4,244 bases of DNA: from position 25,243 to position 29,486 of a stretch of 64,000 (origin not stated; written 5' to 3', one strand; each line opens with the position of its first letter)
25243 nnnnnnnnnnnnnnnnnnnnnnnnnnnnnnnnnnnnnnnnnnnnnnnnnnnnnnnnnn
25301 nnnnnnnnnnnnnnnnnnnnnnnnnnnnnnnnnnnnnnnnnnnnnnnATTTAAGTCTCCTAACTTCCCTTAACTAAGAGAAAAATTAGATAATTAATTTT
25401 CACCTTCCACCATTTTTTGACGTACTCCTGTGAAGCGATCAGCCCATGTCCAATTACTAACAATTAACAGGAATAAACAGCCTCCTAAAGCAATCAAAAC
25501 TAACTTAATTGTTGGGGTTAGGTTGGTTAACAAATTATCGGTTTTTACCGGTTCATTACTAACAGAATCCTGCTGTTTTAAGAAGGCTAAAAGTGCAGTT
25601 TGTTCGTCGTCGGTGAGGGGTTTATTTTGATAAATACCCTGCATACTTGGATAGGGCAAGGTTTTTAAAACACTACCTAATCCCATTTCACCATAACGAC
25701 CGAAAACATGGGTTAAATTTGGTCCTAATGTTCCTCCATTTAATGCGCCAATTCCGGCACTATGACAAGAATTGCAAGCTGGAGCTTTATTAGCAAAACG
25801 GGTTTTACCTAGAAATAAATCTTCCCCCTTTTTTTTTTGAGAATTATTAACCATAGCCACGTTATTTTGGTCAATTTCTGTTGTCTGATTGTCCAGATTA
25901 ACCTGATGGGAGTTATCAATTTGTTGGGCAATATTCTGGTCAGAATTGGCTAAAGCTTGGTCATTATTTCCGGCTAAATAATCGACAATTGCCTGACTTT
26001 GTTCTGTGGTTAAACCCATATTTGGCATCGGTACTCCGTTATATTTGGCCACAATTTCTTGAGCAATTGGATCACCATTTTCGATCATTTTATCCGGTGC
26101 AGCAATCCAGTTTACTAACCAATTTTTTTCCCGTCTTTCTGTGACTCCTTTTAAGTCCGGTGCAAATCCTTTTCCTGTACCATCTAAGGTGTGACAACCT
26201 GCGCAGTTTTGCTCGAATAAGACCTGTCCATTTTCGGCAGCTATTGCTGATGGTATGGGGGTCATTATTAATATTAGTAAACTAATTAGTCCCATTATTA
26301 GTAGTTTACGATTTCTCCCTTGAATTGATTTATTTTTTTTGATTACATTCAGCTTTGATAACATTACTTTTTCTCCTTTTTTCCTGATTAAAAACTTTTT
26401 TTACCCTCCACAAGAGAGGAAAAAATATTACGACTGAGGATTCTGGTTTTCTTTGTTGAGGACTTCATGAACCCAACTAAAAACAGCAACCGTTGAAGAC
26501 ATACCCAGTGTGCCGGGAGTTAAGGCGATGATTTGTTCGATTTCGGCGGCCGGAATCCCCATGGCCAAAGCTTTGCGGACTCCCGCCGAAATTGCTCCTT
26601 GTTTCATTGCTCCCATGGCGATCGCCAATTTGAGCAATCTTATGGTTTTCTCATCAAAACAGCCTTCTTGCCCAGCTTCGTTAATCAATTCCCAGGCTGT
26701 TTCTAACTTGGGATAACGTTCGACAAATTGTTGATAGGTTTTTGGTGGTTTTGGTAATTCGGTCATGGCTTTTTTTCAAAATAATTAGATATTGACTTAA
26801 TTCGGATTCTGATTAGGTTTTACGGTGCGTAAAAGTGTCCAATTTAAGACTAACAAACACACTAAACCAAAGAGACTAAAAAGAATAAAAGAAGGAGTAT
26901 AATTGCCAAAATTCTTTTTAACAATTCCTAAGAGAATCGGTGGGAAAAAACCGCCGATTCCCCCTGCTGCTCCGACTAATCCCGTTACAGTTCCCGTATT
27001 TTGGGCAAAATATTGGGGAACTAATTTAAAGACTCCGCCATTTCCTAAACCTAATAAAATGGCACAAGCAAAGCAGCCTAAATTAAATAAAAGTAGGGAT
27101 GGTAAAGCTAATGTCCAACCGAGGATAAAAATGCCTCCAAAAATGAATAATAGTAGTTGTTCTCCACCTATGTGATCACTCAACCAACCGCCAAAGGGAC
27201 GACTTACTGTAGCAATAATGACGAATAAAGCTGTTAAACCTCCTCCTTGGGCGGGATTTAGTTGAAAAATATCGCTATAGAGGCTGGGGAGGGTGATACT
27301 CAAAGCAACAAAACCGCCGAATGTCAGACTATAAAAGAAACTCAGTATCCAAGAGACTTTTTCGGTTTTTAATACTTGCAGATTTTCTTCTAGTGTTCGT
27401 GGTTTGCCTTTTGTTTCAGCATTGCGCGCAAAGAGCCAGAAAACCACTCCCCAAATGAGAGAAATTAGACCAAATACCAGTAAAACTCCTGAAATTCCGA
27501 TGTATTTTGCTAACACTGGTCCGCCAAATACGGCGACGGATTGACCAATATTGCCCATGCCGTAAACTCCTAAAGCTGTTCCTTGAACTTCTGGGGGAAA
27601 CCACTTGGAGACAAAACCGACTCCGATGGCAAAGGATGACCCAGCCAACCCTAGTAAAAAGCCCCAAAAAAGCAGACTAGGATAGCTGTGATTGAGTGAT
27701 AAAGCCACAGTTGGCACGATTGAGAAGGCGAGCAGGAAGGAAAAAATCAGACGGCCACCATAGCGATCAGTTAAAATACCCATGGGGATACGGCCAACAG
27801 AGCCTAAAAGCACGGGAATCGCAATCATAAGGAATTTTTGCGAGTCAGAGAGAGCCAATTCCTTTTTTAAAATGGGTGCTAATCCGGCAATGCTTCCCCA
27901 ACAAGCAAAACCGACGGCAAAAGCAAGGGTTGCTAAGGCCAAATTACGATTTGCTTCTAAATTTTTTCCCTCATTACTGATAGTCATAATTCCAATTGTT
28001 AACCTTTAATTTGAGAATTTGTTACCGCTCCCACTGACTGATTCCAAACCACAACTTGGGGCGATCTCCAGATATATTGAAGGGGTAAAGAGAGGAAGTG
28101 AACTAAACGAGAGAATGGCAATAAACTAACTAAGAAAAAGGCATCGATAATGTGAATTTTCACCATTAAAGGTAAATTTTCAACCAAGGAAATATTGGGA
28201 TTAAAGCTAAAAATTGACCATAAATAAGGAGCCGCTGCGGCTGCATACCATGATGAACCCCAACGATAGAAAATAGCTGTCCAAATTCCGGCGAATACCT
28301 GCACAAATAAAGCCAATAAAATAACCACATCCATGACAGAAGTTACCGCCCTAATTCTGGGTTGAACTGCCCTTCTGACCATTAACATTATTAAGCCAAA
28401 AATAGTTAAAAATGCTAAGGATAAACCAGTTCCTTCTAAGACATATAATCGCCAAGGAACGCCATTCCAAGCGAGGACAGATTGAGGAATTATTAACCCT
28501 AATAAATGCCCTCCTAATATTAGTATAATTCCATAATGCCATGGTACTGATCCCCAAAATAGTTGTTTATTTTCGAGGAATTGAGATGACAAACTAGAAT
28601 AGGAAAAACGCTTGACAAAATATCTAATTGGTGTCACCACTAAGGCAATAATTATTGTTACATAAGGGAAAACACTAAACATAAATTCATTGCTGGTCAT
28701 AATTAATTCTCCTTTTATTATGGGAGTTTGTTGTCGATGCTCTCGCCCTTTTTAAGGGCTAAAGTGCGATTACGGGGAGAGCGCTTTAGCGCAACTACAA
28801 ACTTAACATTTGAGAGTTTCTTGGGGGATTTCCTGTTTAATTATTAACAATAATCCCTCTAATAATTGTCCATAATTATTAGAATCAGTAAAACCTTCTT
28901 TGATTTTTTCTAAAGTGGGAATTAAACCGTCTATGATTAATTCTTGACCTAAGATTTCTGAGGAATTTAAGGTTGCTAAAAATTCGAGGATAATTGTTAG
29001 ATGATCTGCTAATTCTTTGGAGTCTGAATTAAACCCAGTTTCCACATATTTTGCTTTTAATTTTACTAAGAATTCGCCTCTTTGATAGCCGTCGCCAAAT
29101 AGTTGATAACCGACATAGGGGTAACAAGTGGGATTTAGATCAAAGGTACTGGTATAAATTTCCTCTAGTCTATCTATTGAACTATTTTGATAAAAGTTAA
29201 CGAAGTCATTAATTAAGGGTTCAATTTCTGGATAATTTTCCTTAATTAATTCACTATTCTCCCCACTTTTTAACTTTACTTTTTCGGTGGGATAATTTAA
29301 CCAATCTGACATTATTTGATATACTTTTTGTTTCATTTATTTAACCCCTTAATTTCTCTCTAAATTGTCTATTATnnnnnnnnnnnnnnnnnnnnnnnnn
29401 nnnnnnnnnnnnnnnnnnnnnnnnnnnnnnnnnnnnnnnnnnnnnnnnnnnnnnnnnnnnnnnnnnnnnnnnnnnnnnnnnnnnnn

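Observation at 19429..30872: Complete respiratory-type NarGHJI nitrate reductase island in a cyanobacterium that also encodes assimilatory NarB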

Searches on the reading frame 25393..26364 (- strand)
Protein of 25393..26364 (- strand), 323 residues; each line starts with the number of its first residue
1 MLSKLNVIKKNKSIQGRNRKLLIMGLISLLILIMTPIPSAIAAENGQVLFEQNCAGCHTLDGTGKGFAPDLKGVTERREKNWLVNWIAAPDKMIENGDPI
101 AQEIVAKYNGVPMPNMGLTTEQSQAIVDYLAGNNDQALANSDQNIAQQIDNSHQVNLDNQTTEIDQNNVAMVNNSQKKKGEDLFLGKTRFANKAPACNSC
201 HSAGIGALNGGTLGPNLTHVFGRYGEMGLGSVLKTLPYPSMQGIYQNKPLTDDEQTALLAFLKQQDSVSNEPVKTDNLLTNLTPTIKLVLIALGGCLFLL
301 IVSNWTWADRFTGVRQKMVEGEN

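Call 3: search_protein_families(library=pfam, proteins=[window:25393-26364:-])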
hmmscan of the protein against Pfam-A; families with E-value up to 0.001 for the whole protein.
window:25393-26364:- (323 aa): 2 families
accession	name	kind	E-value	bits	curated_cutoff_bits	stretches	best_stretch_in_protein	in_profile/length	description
PF00034.26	Cytochrom_C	-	5.7e-19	69.7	21.3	1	43-131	1-87/90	Cytochrome c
PF13442.11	Cytochrome_CBB3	-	4.8e-11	43.3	27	1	42-130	2-68/68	Cytochrome C oxidase, cbb3-type, subunit III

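Call 4: search_protein_families(library=ncbifam, proteins=[window:25393-26364:-])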
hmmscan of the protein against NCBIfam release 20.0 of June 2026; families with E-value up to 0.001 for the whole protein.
window:25393-26364:- (323 aa): 11 families
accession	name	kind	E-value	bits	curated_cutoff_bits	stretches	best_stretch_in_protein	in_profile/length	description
TIGR02603.1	CxxCH_TIGR02603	domain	1.9e-14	53.8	68.15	1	43-142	3-99/134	putative heme-binding domain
NF050122.1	bc1_QcrC_actin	exception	3.5e-10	39.6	200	1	42-76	40-74/253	cytochrome bc1 complex diheme cytochrome c subunit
TIGR04485.1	thiosulf_SoxX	equivalog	6e-10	39.7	61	1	53-131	4-76/78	sulfur oxidation c-type cytochrome SoxX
NF045773.1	cytochro_C550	exception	3.5e-08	33.4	125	1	42-88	48-93/118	cytochrome c550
NF045774.1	cytochro_C551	exception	6.3e-08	32.6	118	1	42-84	38-79/110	cytochrome c551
TIGR04494.1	c550_PedF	equivalog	2.1e-07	30.9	122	1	42-84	50-93/133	cytochrome c-550 PedF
NF040971.1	cytc_ExtS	equivalog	2.4e-05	23.7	100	0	39-93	74-129/262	selenite/tellurite reduction operon c-type cytochrome lipoprotein ExtS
NF045930.1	Cytc6PetJCyano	equivalog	2.6e-05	24.1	135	1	21-75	4-57/110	cytochrome c6 PetJ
TIGR00782.1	ccoP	equivalog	5.7e-05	22.6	179.95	1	40-133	104-192/285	cytochrome-c oxidase, cbb3-type subunit III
TIGR03046.1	PS_II_psbV2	equivalog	0.00027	20.6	148.35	0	138-205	14-76/157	photosystem II cytochrome PsbV2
TIGR03872.1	cytochrome_MoxG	equivalog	0.00048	20.3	147.8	0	43-65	44-66/133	cytochrome c(L), periplasmic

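Call 38: search_dna_similar(query=window:25393-26364:-, collection=plasmids, mode=protein, max_evalue=0.001, max_rows=40)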
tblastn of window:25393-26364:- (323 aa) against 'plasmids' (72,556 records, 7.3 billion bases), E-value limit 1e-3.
Records with a match: 27; places in all: 31; records where one place covers at least 80% of the query: 0.
Best place of each record, by identity: <60% 27.
By first word of the organism name: Thermus 13; Paraburkholderia 3; Spirosoma 2; Aureibacter 1; Comamonadaceae 1; Limimaricola 1; Fuscovulum 1; Caballeronia 1; Runella 1; Tunicatimonas 1; and 2 more.
By predicted mobility (MOB-suite, as given by PLSDB): non-mobilizable 25; mobilizable 1; conjugative 1.
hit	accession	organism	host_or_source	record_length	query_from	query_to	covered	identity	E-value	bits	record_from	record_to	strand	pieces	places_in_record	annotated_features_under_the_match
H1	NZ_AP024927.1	Thermus thermophilus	-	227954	44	278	73%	28.5%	7e-10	67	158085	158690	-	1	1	c-type cytochrome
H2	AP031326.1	Thermus thermophilus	-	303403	44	278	73%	28.5%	7e-10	67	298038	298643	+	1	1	hypothetical protein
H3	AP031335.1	Thermus thermophilus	-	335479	44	278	73%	28.5%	7e-10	67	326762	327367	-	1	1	hypothetical protein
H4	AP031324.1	Thermus thermophilus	-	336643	44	278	73%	28.5%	7e-10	67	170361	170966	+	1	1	hypothetical protein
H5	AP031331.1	Thermus thermophilus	-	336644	44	278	73%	28.5%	7e-10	67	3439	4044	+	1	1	hypothetical protein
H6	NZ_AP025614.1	Thermus thermophilus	-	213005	44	278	73%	28.5%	1e-9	67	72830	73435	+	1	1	c-type cytochrome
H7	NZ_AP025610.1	Thermus thermophilus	-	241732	44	278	73%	28.5%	1e-9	67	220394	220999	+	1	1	c-type cytochrome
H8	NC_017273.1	Thermus thermophilus SG0.5JP17-16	-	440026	44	278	73%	28.5%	1e-9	67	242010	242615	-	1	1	c-type cytochrome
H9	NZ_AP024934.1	Thermus thermophilus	-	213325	44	278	73%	28.0%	2e-9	66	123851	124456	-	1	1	c-type cytochrome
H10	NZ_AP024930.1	Thermus thermophilus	-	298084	44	278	73%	28.0%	2e-9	66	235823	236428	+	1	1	c-type cytochrome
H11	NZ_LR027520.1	Thermus thermophilus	-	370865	44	278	73%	27.6%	7e-9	64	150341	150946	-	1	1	c-type cytochrome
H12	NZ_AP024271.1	Thermus thermophilus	-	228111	44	278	73%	27.6%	1e-6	57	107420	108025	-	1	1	cytochrome c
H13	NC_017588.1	Thermus thermophilus JL-18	-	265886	44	278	73%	26.8%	3e-8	62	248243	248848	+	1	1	c-type cytochrome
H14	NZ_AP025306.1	Aureibacter tunicatorum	-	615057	46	208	50%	27.7%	6e-11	71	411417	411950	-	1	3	cytochrome c (x2)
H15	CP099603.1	Comamonadaceae bacterium OTU4NAUVB1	Arabidopsis thaliana,pure culture,leaf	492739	45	137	29%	41.9%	1e-17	91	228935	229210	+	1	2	SCO family protein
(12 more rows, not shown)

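Call 39: get_annotated_region(hit=H8, flank=12000)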
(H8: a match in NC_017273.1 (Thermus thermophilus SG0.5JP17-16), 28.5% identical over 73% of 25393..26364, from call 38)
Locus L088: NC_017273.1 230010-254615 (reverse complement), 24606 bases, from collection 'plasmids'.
description: Thermus thermophilus SG0.5JP17-16 plasmid pTHTHE1601, complete sequence
organism: Thermus thermophilus SG0.5JP17-16 (NCBI taxid 762633)
taxonomy: Bacteria; Deinococcota; Deinococci; Thermales; Thermaceae; Thermus; Thermus thermophilus; Thermus thermophilus SG0.5JP17-16
host: -; source: -; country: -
typing (MOB-suite, as given by PLSDB): non-mobilizable; replicon rep_cluster_1121; mating-pair formation MPF_T
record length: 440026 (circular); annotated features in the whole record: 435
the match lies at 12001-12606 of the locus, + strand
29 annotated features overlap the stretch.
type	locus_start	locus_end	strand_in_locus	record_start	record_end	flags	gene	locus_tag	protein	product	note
CDS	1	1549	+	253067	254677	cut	-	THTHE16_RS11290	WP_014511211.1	nitrite reductase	-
CDS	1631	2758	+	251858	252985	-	-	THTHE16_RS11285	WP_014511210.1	TIGR04053 family radical SAM/SPASM domain-containing protein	-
CDS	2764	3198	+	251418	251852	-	-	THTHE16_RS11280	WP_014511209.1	cytochrome c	-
CDS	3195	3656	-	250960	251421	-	-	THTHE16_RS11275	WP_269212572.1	MarR family transcriptional regulator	GO:0006355 - regulation of DNA-templated transcription [Evidence IEA]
CDS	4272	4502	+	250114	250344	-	-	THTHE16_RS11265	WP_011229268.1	type II toxin-antitoxin system Phd/YefM family antitoxin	-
CDS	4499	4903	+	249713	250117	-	-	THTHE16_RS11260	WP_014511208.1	type II toxin-antitoxin system VapC family toxin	-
CDS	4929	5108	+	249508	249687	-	-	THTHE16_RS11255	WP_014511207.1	hypothetical protein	-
CDS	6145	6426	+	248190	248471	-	-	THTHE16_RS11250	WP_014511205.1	type II toxin-antitoxin system prevent-host-death family antitoxin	GO:0008219 - cell death [Evidence IEA]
CDS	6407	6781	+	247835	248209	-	-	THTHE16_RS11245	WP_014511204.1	type II toxin-antitoxin system VapC family toxin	-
CDS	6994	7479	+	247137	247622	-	-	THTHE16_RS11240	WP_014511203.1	helix-turn-helix domain-containing protein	-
CDS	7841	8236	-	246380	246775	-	-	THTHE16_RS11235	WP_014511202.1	hypothetical protein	-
CDS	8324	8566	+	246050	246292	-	-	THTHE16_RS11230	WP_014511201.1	hypothetical protein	-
CDS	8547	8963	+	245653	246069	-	-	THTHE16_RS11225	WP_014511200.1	TA system VapC family ribonuclease toxin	-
CDS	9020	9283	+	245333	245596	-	-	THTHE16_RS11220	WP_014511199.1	ferredoxin family protein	-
CDS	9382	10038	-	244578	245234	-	-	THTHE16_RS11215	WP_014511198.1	Crp/Fnr family transcriptional regulator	GO:0006355 - regulation of DNA-templated transcription [Evidence IEA]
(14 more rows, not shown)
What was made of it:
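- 25393..26364 (-): narC, membrane-anchored dihaem cytochrome c on the periplasmic or lumenal side (323 aa). In the plasmid collection, the matches spanning both haem domains (73% of the query) are all the Thermus thermophilus cytochrome directly upstream of narG (28.5% identity, E=7e-10; calls 38, 39).
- On NarC-type (Thermus-like) heterotetrameric Nar: tblastn E=7e-10, 28.5% identity over 73% of the query, to the cytochrome directly upstream of Thermus narG (calls 38, 39).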

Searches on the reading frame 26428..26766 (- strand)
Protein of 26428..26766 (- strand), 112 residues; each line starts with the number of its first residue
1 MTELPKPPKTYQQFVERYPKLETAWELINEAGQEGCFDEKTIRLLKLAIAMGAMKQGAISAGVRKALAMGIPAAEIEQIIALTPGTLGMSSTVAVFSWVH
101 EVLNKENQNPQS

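Call 3: search_protein_families(library=pfam, proteins=[window:26428-26766:-])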
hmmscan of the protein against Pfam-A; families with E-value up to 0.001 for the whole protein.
window:26428-26766:- (112 aa): 1 family
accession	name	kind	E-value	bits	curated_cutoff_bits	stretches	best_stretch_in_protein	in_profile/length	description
PF02627.25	CMD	-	0.00037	20.9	23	1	20-100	2-83/84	Carboxymuconolactone decarboxylase family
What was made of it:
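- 26428..26766 (-): CMD-family small protein (112 aa, no CxxC); accessory gene found mainly in the cyanobacterial Nar clusters. Pfam CMD 20.9 bits, below the 23 cut-off (call 3).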

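Call 4: search_protein_families(library=ncbifam, proteins=[window:26428-26766:-])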
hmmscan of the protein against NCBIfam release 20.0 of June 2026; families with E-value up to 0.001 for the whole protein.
window:26428-26766:- (112 aa): 0 families

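Call 46: search_protein_families(library=pfam, proteins=[window:26428-26766:-], max_evalue=10)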
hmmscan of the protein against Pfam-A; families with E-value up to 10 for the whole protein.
window:26428-26766:- (112 aa): 4 families
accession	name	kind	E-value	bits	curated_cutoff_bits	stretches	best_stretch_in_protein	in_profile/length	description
PF02627.25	CMD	-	0.00037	20.9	23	1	20-100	2-83/84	Carboxymuconolactone decarboxylase family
PF23793.1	LysC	-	0.044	14.1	27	1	5-26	32-53/69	Rz1-like lysis system protein LysC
PF22943.2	HTH_68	-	0.071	13.2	27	1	69-88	13-35/45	Putative helix-turn-helix domain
PF13174.12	TPR_6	-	0.94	10.7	26.3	1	9-20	21-32/33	Tetratricopeptide repeat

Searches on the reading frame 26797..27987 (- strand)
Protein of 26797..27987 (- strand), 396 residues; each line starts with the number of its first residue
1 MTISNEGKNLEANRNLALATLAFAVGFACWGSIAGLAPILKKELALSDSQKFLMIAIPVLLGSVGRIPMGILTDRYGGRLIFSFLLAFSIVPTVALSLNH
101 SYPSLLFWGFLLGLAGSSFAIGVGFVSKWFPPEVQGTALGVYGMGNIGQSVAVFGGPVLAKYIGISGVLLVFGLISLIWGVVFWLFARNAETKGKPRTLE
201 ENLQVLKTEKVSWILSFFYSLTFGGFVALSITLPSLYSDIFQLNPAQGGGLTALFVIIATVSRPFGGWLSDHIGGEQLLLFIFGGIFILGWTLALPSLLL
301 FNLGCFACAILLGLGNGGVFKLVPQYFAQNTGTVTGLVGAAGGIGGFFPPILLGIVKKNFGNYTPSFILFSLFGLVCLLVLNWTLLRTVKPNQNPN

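Call 3: search_protein_families(library=pfam, proteins=[window:26797-27987:-])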
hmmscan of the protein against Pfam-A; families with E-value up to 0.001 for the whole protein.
window:26797-27987:- (396 aa): 2 families
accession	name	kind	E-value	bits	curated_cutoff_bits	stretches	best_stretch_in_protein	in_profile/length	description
PF07690.21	MFS_1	-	3e-45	155.1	33.4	2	21-348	3-345/347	Major Facilitator Superfamily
PF12832.13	MFS_1_like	-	1.5e-05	24.7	25.2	0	213-389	2-120/373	MFS_1 like family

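Call 4: search_protein_families(library=ncbifam, proteins=[window:26797-27987:-])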
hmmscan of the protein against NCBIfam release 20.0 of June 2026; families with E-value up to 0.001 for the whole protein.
window:26797-27987:- (396 aa): 10 families
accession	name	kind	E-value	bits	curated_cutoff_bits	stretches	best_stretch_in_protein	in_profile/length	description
TIGR00886.1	2A0108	subfamily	2.8e-70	237.2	311.7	1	14-346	1-368/368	NarK family nitrate/nitrite MFS transporter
NF049980.1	SfMCT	equivalog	4.4e-22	78.3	320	2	40-371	28-376/378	L-lactate MFS transporter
NF011608.0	PRK15034.1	subfamily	5.6e-20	71.8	836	1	5-330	26-377/462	nitrate/nitrite transporter NarU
TIGR00893.1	2A0114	subfamily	4.8e-16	58.7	395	1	32-380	12-394/399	D-galactonate transporter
TIGR00881.1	2A0104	subfamily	5.6e-15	55.3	407.75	2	36-202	17-186/379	phosphoglycerate transporter protein PgtP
TIGR00895.1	2A0115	subfamily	3.1e-10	39.5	418.55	1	33-184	36-189/398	aromatic acid/H+ symport family MFS transporter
TIGR04259.1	oxa_formateAnti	equivalog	2.2e-08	33.4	335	2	70-284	59-290/405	oxalate/formate MFS antiporter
TIGR00710.1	efflux_Bcr_CflA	subfamily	8.4e-06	25.4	200.9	1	58-356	49-351/385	Bcr/CflA family efflux MFS transporter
NF002962.0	PRK03633.1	equivalog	0.00025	20.3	361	1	28-117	214-300/382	MFS transporter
TIGR00894.1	2A0114euk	subfamily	0.0006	18.5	626.45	1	66-187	93-219/465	Na(+)-dependent inorganic phosphate cotransporter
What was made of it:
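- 26797..27987 (-): narK-type MFS nitrate/nitrite porter (396 aa). NarK-family model 237 bits, below its 311.7 cut-off (calls 3, 4).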

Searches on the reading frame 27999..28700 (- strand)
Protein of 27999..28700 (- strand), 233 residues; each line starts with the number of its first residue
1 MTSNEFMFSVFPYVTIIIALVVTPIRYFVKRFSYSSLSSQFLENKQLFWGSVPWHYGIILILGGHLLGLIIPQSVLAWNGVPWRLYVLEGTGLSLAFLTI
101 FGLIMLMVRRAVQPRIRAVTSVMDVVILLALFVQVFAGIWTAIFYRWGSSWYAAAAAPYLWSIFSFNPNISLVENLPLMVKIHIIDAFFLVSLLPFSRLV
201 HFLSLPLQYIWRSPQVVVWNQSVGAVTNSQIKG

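Call 3: search_protein_families(library=pfam, proteins=[window:27999-28700:-])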
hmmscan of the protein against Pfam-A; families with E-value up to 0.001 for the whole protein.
window:27999-28700:- (233 aa): 1 family
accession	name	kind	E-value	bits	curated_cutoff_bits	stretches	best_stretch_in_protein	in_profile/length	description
PF02665.19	Nitrate_red_gam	-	7.5e-66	222.3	22.9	1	4-219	1-216/217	Nitrate reductase gamma subunit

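Call 4: search_protein_families(library=ncbifam, proteins=[window:27999-28700:-])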
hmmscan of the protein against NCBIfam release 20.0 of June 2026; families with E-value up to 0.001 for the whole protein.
window:27999-28700:- (233 aa): 3 families
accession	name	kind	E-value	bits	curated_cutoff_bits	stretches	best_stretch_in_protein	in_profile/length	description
TIGR00351.1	narI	equivalog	4e-36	125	105.55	1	3-217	4-221/225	respiratory nitrate reductase subunit gamma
NF045723.1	memb_anch_TmcC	equivalog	5.3e-06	26.1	240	0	94-141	115-162/218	TmcC family electron transfer complex membrane anchor subunit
NF045716.1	sulf_resp_HmcE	equivalog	0.00013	21.6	275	1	94-151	117-174/226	sulfate respiration complex protein HmcE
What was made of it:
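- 27999..28700 (-): narI, dihaem b quinol-oxidising membrane subunit (233 aa). TIGR00351 125 bits against a 105.6 cut-off (call 4).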

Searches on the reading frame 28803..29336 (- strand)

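Call 3: search_protein_families(library=pfam, proteins=[window:28803-29336:-])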
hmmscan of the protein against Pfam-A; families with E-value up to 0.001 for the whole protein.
window:28803-29336:- (177 aa): 1 family
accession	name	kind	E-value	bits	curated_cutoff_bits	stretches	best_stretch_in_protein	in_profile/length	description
PF02613.20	Nitrate_red_del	-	2.2e-10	41.2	22.2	1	37-130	10-106/136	Nitrate reductase delta subunit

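Call 4: search_protein_families(library=ncbifam, proteins=[window:28803-29336:-])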
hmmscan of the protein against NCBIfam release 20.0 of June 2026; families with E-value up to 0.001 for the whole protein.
window:28803-29336:- (177 aa): 3 families
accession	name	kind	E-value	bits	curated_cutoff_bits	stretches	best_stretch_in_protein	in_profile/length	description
TIGR00684.1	narJ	equivalog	1.4e-17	64.2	59.35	1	12-125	3-118/152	nitrate reductase molybdenum cofactor assembly chaperone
NF011628.0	PRK15054.1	equivalog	2.7e-07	30.5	410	1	5-129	3-123/231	nitrate reductase molybdenum cofactor assembly chaperone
TIGR03482.1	DMSO_red_II_cha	subfamily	1.1e-05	25.5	152.3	1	3-127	3-129/197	DMSO reductase family type II enzyme chaperone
